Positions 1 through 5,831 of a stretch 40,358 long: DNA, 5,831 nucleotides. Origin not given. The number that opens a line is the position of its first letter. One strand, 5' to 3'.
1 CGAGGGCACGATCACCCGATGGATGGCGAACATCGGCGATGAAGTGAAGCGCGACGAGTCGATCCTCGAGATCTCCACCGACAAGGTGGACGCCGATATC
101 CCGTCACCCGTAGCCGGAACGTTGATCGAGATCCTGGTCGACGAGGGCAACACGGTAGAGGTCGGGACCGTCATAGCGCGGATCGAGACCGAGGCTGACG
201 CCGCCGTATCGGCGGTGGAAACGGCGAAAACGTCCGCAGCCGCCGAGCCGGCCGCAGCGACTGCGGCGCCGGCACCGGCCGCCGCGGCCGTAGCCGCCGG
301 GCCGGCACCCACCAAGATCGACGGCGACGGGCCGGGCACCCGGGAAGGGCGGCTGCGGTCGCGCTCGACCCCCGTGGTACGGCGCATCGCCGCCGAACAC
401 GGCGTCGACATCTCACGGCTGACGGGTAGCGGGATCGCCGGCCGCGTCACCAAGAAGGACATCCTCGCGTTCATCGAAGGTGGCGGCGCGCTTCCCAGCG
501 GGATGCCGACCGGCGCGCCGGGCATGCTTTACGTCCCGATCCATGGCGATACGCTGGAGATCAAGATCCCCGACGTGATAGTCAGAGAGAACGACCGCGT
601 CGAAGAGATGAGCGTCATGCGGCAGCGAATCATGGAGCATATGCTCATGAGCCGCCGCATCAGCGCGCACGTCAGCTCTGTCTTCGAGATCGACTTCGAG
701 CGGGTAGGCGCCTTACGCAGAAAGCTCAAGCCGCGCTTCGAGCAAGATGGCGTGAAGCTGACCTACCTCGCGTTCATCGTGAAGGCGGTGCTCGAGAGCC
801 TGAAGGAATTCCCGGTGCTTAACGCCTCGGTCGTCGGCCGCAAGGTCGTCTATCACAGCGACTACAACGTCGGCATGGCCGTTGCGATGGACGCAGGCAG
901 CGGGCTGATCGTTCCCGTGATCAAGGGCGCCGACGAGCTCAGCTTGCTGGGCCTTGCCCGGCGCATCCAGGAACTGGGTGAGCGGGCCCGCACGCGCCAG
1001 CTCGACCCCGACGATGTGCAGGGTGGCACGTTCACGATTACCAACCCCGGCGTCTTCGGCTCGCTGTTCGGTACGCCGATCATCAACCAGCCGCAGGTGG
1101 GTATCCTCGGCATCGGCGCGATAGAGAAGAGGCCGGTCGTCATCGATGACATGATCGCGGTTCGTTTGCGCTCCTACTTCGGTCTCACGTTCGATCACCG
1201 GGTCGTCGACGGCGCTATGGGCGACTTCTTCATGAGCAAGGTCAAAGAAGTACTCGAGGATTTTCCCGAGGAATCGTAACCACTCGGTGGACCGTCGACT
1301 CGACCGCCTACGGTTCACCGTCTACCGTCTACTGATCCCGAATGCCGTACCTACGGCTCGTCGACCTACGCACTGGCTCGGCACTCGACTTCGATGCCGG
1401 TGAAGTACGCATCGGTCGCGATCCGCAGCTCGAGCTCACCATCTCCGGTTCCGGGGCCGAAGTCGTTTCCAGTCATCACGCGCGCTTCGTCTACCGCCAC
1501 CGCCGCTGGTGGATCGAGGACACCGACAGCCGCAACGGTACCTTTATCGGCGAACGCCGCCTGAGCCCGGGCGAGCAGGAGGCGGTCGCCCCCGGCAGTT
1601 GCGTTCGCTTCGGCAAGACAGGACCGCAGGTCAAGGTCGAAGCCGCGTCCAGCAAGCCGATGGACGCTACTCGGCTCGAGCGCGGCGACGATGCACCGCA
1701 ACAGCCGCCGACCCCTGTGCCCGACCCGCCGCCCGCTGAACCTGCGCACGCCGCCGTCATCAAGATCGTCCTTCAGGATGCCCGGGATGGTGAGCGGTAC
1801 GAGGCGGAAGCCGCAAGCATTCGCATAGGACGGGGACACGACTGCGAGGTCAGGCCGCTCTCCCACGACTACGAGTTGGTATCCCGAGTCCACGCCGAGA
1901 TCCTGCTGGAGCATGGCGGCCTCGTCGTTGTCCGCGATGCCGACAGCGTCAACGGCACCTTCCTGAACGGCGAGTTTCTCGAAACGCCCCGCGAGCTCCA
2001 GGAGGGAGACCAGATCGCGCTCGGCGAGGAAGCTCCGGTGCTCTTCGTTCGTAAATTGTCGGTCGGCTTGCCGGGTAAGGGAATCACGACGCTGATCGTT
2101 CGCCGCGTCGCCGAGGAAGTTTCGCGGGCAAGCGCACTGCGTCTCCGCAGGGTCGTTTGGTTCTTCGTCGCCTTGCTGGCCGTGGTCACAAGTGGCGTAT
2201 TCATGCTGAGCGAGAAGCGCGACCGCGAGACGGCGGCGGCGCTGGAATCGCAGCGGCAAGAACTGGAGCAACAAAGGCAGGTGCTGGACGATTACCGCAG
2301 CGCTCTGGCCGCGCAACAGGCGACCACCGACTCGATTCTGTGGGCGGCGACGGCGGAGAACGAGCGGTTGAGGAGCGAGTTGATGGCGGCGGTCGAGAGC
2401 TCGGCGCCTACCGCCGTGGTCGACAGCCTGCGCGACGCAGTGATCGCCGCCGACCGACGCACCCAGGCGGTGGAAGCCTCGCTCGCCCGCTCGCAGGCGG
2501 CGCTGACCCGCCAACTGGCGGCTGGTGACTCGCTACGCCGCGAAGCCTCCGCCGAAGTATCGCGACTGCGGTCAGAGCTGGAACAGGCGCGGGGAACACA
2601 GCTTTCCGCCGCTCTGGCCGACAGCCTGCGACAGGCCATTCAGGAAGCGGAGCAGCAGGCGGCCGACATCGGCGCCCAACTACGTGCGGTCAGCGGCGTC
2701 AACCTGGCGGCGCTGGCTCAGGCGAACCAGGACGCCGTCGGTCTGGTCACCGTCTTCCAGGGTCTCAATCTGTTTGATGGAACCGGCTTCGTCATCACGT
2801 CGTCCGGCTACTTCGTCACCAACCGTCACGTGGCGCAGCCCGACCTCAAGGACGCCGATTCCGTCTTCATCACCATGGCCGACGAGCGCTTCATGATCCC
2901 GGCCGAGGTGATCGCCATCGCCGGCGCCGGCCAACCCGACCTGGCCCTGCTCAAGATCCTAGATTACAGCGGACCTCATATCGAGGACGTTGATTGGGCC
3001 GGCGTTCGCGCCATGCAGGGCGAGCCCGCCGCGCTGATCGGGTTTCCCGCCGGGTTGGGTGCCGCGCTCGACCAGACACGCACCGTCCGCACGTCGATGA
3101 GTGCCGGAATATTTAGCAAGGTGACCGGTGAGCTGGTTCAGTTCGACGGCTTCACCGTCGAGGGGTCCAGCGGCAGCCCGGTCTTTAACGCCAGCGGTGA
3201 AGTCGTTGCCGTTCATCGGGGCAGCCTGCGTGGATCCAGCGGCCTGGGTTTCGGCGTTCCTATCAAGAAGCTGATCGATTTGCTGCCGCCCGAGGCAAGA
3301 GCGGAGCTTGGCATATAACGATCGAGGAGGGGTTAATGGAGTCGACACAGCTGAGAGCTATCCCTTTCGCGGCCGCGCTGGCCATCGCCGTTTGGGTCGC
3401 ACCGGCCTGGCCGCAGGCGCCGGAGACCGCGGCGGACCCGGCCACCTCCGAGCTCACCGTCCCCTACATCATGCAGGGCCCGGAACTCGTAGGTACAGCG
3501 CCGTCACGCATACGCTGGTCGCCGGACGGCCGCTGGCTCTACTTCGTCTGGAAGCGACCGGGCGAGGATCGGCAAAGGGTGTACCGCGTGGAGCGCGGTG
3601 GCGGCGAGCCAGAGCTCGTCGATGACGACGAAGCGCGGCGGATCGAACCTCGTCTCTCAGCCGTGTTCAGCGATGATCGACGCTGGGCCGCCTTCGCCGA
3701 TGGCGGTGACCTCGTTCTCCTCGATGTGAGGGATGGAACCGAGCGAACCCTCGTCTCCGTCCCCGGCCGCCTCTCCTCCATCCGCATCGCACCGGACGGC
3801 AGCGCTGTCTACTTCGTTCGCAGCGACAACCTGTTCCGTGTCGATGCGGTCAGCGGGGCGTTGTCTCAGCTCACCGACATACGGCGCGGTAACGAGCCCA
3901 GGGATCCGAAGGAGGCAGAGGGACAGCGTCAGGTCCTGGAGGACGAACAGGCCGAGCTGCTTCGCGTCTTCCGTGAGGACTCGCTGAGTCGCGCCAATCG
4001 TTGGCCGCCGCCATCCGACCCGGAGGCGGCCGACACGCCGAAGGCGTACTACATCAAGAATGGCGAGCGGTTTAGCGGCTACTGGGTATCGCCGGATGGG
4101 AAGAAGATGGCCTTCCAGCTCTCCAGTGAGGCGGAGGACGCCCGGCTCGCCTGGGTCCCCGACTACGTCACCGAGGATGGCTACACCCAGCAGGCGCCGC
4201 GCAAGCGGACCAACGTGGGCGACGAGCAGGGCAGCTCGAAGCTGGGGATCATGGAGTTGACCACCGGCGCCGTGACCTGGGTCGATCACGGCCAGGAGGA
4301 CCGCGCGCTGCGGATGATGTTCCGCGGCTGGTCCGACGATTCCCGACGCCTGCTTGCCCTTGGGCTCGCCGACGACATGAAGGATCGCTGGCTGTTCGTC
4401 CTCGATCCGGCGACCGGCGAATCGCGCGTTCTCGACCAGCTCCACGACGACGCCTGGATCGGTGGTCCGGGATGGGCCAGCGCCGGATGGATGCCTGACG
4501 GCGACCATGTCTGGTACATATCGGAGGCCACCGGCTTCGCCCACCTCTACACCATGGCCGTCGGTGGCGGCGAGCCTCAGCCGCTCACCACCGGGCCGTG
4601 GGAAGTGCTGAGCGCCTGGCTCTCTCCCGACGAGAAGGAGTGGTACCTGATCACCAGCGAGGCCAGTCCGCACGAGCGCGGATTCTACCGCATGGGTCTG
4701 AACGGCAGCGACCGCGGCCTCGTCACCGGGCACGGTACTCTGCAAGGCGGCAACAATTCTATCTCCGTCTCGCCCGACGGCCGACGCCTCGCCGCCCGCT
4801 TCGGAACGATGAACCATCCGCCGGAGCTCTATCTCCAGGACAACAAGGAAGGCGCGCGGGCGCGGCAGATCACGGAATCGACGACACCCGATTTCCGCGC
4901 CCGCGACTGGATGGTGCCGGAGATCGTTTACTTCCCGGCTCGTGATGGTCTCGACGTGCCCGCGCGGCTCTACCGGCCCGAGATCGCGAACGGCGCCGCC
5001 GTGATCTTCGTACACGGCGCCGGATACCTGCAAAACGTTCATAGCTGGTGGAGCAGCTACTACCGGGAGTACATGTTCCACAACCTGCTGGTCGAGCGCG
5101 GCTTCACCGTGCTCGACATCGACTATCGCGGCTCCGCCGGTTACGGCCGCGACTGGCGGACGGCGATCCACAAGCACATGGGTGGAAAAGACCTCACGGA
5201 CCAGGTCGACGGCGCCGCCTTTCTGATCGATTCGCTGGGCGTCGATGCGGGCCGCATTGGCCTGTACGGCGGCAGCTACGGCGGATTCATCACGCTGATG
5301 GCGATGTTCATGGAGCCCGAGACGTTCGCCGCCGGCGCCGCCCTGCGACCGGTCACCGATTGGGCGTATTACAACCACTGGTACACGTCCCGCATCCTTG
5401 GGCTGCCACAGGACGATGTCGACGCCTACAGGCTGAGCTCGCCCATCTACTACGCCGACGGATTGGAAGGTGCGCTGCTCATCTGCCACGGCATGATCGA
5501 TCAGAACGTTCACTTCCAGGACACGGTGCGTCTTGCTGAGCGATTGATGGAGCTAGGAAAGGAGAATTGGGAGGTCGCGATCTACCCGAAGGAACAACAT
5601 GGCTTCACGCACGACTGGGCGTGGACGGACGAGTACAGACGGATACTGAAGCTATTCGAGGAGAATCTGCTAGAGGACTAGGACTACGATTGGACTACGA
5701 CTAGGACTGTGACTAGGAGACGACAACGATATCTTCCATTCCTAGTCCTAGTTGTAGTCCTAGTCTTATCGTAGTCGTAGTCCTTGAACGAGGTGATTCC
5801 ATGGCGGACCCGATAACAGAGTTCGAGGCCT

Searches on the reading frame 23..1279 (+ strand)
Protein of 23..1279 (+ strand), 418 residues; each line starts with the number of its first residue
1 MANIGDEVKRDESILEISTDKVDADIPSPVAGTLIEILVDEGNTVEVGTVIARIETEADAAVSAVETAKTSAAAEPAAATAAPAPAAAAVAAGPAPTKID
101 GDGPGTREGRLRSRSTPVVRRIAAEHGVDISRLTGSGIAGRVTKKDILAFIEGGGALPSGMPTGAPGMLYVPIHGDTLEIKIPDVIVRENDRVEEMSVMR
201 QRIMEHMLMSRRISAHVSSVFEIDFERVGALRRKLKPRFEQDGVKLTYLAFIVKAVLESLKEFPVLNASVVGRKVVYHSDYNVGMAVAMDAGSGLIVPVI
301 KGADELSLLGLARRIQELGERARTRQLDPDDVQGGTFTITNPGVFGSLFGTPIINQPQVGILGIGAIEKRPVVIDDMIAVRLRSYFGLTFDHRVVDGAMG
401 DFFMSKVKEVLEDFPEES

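Call 11: search_protein_families(library=pfam, proteins=[window:23-1279:+], max_evalue=0.001)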
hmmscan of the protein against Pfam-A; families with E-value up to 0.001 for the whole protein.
window:23-1279:+ (418 aa): 3 families
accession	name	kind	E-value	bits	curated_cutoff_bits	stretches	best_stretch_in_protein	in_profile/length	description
PF00198.28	2-oxoacid_dh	-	1.8e-75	253.8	23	1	190-414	3-227/232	2-oxoacid dehydrogenases acyltransferase (catalytic domain)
PF00364.28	Biotin_lipoyl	-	9.3e-16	57.9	22.1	1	3-54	22-73/73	Biotin-requiring enzyme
PF02817.22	E3_binding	-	8.5e-13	48.7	23.7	1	115-148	3-36/36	e3 binding domain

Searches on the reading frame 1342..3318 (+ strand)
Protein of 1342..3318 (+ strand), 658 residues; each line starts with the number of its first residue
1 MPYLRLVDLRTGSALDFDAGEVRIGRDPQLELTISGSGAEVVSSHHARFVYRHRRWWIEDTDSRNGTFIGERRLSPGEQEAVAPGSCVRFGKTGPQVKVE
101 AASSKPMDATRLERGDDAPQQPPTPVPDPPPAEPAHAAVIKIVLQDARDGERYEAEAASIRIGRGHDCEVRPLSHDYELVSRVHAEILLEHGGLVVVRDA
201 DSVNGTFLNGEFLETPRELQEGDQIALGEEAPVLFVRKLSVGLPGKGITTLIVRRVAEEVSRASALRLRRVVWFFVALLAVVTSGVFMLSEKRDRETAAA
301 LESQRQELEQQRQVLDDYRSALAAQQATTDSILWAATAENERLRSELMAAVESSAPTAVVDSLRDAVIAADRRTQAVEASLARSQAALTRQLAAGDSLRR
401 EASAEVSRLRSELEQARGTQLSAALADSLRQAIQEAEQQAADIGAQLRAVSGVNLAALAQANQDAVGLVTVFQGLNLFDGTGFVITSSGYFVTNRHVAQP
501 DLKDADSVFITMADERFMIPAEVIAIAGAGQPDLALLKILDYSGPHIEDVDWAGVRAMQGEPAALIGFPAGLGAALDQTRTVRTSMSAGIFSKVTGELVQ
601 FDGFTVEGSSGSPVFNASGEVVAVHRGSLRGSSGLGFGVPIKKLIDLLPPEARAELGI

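Call 11: search_protein_families(library=pfam, proteins=[window:1342-3318:+], max_evalue=0.001)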
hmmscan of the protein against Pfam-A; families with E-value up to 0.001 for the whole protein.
window:1342-3318:+ (658 aa): 4 families
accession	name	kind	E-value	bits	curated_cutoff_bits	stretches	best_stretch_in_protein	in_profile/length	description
PF00498.31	FHA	-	1e-30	106.4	20.7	2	160-228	1-67/67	FHA domain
PF13365.12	Trypsin_2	-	5.4e-21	76.3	27.6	1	480-624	1-144/144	Trypsin-like peptidase domain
PF16697.10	Yop-YscD_cpl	-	8.2e-16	58.5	33.2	2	12-93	9-86/94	Inner membrane component of T3SS, cytoplasmic domain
PF00089.32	Trypsin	-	5.7e-05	23.5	20.6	1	481-644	28-216/220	Trypsin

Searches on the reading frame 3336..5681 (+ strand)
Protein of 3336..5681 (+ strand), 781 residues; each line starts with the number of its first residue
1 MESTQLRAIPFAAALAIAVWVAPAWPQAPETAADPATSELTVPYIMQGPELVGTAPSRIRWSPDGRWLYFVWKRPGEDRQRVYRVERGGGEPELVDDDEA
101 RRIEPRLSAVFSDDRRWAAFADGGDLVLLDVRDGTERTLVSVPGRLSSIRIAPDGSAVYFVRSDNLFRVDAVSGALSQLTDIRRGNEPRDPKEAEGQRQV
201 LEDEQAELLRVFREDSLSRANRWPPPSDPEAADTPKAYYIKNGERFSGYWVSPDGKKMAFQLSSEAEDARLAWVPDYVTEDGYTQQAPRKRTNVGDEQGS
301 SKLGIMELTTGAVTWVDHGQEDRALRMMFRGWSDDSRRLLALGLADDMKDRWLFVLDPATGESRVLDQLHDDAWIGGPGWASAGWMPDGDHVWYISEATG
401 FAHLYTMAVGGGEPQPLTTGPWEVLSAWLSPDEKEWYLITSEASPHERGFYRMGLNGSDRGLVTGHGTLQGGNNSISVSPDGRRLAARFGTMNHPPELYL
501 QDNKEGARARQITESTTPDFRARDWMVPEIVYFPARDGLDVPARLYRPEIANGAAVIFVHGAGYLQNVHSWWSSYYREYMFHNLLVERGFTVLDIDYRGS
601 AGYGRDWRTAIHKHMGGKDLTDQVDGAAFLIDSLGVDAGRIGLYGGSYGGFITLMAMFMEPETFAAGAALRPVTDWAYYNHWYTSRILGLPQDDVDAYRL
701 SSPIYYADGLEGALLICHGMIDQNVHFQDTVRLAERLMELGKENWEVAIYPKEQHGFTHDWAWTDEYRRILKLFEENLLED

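Call 11: search_protein_families(library=pfam, proteins=[window:3336-5681:+], max_evalue=0.001)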
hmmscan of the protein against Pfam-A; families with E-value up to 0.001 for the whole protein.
window:3336-5681:+ (781 aa): 6 families
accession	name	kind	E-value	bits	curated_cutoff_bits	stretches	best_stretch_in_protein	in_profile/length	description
PF00326.27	Peptidase_S9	-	1.7e-47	162.1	22.6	1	584-778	9-210/213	Prolyl oligopeptidase family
PF00930.27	DPPIV_N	-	3.1e-28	99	22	1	245-496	102-354/354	Dipeptidyl peptidase IV (DPP IV) N-terminal region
PF07676.18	PD40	-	3.4e-12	46.4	20.9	1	60-79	15-35/38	WD40-like Beta Propeller Repeat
PF20434.5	BD-FAE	-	2.6e-11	43.9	26.8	1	553-737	11-215/215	BD-FAE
PF02129.25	Peptidase_S15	-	7.3e-10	39.4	23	1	537-684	1-139/262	X-Pro dipeptidyl-peptidase (S15 family)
PF12697.13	Abhydrolase_6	-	1.2e-05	26.5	26.3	1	556-700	1-122/217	Alpha/beta hydrolase family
